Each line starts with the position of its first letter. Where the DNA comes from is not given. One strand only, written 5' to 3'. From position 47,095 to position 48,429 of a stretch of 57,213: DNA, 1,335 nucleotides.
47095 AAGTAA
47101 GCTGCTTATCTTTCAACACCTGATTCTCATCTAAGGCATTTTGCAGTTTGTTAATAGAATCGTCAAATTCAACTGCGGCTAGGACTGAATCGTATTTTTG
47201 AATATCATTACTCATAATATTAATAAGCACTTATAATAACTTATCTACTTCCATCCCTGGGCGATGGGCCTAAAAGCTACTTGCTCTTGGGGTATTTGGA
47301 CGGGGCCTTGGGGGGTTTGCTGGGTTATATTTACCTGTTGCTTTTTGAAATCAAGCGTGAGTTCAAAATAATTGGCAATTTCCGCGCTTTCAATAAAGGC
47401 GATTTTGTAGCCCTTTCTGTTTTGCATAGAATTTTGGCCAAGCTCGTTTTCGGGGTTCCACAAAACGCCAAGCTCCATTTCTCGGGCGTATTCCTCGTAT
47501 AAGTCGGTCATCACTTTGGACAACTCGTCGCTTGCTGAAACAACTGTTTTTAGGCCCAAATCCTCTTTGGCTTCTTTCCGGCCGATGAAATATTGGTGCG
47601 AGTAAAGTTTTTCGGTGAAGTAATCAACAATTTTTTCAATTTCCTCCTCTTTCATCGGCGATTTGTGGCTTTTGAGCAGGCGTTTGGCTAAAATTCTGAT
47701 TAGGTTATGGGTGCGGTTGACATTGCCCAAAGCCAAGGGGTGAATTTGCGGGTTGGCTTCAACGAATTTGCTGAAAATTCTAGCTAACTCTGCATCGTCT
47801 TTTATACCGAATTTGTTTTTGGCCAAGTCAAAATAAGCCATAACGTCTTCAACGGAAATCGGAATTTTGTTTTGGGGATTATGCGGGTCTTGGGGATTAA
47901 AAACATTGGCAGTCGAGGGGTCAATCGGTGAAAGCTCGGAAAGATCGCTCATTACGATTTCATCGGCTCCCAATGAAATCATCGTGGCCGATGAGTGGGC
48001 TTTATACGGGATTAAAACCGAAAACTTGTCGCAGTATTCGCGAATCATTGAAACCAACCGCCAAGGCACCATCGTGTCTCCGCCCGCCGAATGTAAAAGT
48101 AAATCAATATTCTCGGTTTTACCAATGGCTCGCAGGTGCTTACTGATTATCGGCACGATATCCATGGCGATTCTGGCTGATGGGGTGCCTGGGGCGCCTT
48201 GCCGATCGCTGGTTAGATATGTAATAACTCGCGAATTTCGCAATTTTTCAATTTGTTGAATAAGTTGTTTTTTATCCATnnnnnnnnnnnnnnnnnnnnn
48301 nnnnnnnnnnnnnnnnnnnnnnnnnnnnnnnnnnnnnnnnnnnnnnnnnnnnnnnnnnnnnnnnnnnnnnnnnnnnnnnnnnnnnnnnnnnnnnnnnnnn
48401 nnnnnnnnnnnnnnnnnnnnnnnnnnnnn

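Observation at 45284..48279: Orphan four-gene cassette: ClpP/SDH-fold serine protease plus three unassignable proteins, one a coiled-coil multi-TM protein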

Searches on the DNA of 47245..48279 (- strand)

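Call 28: search_dna_similar(query=L086:7989-8984:+, collection=ecoli_genomes, mode=near, max_rows=12, rows=spread)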
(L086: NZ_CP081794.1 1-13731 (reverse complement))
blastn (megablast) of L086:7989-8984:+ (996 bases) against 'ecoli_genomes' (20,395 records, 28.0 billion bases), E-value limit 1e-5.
Records with a match: 49; places in all: 49; records where one place covers at least 80% of the query: 49.
Genomes with a match: 47 of 5426; with a place that covers at least 80% of the query: 47. Places per genome that has any: lowest 1, median 1, highest 2. On chromosomes: 47 places; on plasmids: 2.
Best place of each record, by identity: >=99% 49.
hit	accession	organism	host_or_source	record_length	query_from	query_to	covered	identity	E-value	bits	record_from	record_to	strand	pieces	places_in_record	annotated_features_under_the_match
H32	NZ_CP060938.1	Escherichia coli strain EC11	Homo sapiens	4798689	1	996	100%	100.0%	0e+0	1840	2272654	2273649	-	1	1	SDH family Clp fold serine proteinase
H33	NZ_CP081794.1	Escherichia coli strain CT01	-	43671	1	996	100%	100.0%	0e+0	1840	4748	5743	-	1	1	SDH family Clp fold serine proteinase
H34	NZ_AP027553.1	Escherichia coli strain LR-58-1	Homo sapiens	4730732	1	996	100%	100.0%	0e+0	1840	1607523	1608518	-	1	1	SDH family Clp fold serine proteinase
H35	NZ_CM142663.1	Escherichia coli strain UID2309220013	Homo sapiens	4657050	1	996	100%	99.9%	0e+0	1834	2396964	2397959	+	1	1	SDH family Clp fold serine proteinase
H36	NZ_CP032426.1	Escherichia coli strain SCEC020001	Homo sapiens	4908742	1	996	100%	99.8%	0e+0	1829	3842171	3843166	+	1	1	SDH family Clp fold serine proteinase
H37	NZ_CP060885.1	Escherichia coli strain EC24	Homo sapiens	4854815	1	996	100%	99.8%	0e+0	1829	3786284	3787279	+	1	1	SDH family Clp fold serine proteinase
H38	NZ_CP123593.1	Escherichia coli strain DJH_183sputum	Homo sapiens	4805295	1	996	100%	99.8%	0e+0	1829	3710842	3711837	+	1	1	SDH family Clp fold serine proteinase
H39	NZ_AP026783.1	Escherichia coli strain IPCEC31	Homo sapiens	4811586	1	996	100%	99.8%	0e+0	1829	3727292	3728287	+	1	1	SDH family Clp fold serine proteinase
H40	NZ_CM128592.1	Escherichia coli strain 200088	Homo sapiens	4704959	1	996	100%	99.8%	0e+0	1829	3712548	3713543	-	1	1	SDH family Clp fold serine proteinase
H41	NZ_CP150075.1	Escherichia coli strain ECSD228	missing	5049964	1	996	100%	99.8%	0e+0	1829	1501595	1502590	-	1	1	SDH family Clp fold serine proteinase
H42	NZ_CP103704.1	Escherichia coli strain ST361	Homo sapiens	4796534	1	996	100%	99.7%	0e+0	1823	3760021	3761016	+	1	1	SDH family Clp fold serine proteinase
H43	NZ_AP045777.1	Escherichia coli strain 23CRST021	Homo sapiens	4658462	1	996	100%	99.7%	0e+0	1823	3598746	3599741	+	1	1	SDH family Clp fold serine proteinase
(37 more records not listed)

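Call 29: get_annotated_region(hit=H36, flank=4000)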
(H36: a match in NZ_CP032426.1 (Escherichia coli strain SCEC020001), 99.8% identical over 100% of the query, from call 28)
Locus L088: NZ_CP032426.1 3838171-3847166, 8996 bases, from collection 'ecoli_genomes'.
description: Escherichia coli strain SCEC020001 chromosome, complete genome
organism: Escherichia coli strain SCEC020001 (NCBI taxid 562)
replicon: chromosome; assembly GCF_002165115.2
host: Homo sapiens; source: -; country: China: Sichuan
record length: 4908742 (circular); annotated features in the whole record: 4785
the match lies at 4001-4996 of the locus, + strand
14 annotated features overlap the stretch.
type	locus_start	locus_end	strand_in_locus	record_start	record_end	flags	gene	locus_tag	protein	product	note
CDS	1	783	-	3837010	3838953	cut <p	-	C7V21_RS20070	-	phage terminase large subunit family protein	incomplete; partial in the middle of a contig; missing C-terminus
CDS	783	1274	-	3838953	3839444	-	-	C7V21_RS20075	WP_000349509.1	DUF1441 family protein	-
CDS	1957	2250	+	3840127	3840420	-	iss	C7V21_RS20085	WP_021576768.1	increased serum survival lipoprotein Iss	-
CDS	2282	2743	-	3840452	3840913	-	-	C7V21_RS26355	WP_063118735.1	lysis protein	-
CDS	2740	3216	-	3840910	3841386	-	-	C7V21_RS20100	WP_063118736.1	glycoside hydrolase family 24 protein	-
CDS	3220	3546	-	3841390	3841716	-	-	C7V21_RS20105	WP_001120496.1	phage holin, lambda family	-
CDS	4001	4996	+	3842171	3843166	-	-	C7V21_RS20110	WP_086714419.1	SDH family Clp fold serine proteinase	-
CDS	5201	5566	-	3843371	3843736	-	-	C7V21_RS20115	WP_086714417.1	antiterminator Q family protein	-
CDS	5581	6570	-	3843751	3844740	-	-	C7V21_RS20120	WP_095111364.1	DUF968 domain-containing protein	-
CDS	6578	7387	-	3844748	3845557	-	-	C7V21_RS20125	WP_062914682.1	KilA-N domain-containing protein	-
CDS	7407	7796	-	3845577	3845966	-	-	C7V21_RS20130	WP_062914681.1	RusA family crossover junction endodeoxyribonuclease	-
CDS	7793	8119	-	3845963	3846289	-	-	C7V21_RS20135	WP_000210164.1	LexA family transcriptional regulator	-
CDS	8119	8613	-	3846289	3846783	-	yfdN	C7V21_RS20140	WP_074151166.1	PerC family transcriptional regulator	-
CDS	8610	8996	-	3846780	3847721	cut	-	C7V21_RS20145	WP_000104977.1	helix-turn-helix domain-containing protein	-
